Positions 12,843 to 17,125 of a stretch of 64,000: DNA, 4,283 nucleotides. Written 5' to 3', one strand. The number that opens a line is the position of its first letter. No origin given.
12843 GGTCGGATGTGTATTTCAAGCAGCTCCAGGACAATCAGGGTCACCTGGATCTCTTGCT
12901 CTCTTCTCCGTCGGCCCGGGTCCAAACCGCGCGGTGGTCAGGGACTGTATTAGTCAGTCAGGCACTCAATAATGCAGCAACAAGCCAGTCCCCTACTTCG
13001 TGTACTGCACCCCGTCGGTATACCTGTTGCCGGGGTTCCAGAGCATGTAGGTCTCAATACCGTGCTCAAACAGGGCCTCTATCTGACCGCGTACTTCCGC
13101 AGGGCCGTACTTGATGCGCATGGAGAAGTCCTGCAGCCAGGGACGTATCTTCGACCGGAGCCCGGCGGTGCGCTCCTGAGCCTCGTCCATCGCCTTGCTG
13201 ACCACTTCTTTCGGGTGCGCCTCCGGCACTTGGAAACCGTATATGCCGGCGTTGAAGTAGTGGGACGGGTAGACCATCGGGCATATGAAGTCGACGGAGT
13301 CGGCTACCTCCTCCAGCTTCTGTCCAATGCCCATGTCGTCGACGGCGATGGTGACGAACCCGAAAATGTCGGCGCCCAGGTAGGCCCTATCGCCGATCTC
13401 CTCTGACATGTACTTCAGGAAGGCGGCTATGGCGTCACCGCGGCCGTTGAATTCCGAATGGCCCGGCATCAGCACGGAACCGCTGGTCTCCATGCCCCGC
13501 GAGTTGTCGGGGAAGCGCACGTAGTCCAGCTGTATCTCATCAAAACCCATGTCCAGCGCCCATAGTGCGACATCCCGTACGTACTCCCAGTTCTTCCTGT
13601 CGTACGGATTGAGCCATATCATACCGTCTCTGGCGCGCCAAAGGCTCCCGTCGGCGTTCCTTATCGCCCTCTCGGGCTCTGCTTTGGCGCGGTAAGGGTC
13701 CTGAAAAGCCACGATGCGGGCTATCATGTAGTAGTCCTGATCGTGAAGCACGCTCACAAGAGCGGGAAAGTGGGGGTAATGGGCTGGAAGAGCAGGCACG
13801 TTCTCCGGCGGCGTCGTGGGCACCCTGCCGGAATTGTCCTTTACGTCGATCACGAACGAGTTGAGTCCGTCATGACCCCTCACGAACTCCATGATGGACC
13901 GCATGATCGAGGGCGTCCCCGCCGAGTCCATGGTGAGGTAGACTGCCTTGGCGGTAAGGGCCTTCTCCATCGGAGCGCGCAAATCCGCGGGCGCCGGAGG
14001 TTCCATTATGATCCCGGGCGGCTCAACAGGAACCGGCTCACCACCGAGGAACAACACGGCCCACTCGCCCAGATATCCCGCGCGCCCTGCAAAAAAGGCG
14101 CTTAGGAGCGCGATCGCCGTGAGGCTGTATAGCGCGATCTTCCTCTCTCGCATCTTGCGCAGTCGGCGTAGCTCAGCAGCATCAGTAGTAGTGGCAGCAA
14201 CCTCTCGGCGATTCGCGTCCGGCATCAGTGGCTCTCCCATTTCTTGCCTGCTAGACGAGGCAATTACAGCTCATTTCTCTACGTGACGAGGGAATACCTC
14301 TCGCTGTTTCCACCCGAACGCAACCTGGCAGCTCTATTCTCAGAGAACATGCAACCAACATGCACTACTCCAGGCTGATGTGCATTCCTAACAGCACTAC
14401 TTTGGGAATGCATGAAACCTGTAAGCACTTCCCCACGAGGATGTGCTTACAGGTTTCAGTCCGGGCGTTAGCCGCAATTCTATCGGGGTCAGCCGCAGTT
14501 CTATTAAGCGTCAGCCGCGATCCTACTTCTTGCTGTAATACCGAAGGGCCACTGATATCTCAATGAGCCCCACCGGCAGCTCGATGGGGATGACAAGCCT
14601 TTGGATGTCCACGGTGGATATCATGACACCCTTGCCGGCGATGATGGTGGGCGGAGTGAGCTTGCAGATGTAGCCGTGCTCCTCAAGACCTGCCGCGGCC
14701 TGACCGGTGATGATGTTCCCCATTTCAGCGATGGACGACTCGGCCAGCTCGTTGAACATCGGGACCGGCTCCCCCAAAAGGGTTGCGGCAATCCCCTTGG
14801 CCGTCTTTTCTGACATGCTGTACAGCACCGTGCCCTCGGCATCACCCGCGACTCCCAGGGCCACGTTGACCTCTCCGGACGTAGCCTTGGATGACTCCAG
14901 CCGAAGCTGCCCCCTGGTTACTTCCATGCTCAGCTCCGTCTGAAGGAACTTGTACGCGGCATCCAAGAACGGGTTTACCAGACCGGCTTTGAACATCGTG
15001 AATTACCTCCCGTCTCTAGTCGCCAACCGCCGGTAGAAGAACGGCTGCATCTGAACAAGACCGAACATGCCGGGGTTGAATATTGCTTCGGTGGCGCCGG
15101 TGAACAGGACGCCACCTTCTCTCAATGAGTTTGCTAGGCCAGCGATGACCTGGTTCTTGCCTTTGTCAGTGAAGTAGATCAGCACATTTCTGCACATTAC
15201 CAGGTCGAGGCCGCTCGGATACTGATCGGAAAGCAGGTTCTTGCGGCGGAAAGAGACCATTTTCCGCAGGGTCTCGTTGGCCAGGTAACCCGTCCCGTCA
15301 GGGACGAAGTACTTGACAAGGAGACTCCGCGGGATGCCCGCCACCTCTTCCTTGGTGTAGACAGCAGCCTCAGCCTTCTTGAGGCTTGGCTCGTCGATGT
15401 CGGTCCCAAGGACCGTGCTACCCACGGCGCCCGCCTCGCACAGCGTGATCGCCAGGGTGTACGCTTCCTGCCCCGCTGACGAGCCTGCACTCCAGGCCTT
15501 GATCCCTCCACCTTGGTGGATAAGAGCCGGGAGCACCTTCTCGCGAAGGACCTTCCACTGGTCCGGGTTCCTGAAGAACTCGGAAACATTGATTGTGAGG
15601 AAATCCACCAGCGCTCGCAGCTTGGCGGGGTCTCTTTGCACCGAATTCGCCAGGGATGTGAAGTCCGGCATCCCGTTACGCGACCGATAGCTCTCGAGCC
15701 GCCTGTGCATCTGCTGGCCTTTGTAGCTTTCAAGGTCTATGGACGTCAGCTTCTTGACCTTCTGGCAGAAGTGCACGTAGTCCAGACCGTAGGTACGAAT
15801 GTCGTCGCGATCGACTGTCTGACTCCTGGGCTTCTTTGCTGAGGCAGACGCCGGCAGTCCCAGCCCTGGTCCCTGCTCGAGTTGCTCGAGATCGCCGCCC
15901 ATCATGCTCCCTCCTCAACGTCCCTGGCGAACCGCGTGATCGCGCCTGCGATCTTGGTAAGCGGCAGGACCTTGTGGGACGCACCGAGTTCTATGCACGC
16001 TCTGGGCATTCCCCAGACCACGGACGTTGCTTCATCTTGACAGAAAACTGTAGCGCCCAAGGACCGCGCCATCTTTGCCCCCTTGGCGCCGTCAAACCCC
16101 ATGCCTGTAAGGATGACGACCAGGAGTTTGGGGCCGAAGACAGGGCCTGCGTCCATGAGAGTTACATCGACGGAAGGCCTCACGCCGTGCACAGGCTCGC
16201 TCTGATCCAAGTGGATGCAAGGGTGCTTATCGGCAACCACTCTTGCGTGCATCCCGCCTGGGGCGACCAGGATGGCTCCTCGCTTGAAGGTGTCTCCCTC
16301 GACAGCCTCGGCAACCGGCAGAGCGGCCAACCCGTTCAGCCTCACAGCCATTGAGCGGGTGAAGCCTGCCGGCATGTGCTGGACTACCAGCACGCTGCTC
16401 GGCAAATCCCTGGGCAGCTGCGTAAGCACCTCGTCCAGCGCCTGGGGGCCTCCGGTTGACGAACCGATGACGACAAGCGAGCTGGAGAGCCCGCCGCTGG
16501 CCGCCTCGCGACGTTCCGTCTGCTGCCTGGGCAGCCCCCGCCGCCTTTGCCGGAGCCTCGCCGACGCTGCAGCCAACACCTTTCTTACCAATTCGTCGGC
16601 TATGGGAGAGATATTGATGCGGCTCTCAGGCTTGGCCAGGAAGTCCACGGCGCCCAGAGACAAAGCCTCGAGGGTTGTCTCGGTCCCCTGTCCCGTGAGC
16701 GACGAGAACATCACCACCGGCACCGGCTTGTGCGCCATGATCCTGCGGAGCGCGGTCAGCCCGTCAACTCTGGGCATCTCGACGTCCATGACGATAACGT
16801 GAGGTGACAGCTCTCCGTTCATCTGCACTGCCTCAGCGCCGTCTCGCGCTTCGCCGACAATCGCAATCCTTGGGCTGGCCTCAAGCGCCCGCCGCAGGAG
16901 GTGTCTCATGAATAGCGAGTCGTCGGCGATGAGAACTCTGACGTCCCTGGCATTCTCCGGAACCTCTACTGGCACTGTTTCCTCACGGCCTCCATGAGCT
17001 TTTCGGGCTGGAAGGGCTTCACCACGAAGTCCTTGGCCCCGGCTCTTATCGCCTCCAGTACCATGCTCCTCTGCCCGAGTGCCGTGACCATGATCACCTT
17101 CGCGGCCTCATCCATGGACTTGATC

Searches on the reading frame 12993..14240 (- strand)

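Call 43: search_protein_families(library=pfam, proteins=[window:12993-14240:-], max_evalue=0.01)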
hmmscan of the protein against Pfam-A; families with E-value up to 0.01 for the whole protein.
window:12993-14240:- (415 aa): 1 family
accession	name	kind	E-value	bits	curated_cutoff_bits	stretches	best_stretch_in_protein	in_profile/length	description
PF13200.12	DUF4015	-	4.1e-90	302.5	27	1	99-407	1-313/313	Putative glycosyl hydrolase domain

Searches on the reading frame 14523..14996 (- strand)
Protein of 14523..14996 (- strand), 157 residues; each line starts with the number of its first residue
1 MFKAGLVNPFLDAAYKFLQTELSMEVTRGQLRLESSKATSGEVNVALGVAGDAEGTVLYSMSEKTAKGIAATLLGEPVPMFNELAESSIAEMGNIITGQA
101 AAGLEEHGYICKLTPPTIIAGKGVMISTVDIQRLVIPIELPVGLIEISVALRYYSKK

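Call 43: search_protein_families(library=pfam, proteins=[window:14523-14996:-], max_evalue=0.01)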
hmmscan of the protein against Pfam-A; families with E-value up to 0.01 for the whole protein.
window:14523-14996:- (157 aa): 2 families
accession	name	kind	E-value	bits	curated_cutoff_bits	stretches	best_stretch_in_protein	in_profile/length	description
PF13690.11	CheX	-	4.2e-17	62.4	27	1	45-139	3-94/94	Chemotaxis phosphatase CheX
PF04509.17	CheC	-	0.00014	22.2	22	1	85-119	2-37/38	CheC-like family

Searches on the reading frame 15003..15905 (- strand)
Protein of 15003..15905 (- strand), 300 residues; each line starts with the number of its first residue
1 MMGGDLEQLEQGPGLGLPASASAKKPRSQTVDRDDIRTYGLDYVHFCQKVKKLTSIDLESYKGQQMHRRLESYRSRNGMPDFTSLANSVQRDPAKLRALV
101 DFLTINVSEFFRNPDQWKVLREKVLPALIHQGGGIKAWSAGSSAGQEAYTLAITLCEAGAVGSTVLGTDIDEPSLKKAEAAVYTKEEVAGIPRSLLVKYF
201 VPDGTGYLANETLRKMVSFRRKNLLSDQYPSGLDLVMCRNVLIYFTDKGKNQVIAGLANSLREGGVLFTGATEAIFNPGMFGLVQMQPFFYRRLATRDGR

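Call 43: search_protein_families(library=pfam, proteins=[window:15003-15905:-], max_evalue=0.01)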
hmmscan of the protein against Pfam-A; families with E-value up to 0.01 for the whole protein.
window:15003-15905:- (300 aa): 5 families
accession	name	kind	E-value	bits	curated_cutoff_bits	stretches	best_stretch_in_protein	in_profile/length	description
PF01739.24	CheR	-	3.3e-49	167.4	27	1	106-287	1-192/195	CheR methyltransferase, SAM binding domain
PF03705.20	CheR_N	-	3.8e-10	39.7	27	1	42-93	2-53/53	CheR methyltransferase, all-alpha domain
PF13649.12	Methyltransf_25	-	7.9e-05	23.7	27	0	216-265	47-97/97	Methyltransferase domain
PF08242.18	Methyltransf_12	-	0.00016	22.8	30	0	223-267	55-98/98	Methyltransferase domain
PF08241.18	Methyltransf_11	-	0.0035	18.4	21.2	0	160-268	16-94/95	Methyltransferase domain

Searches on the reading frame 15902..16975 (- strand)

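Call 43: search_protein_families(library=pfam, proteins=[window:15902-16975:-], max_evalue=0.01)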
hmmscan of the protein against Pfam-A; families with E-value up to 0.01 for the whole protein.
window:15902-16975:- (357 aa): 2 families
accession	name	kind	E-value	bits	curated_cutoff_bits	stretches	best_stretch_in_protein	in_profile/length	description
PF01339.22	CheB_methylest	-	5.7e-57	192.7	24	1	168-346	1-174/174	CheB methylesterase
PF00072.30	Response_reg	-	6.1e-23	81.5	30.2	1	14-120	1-104/111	Response regulator receiver domain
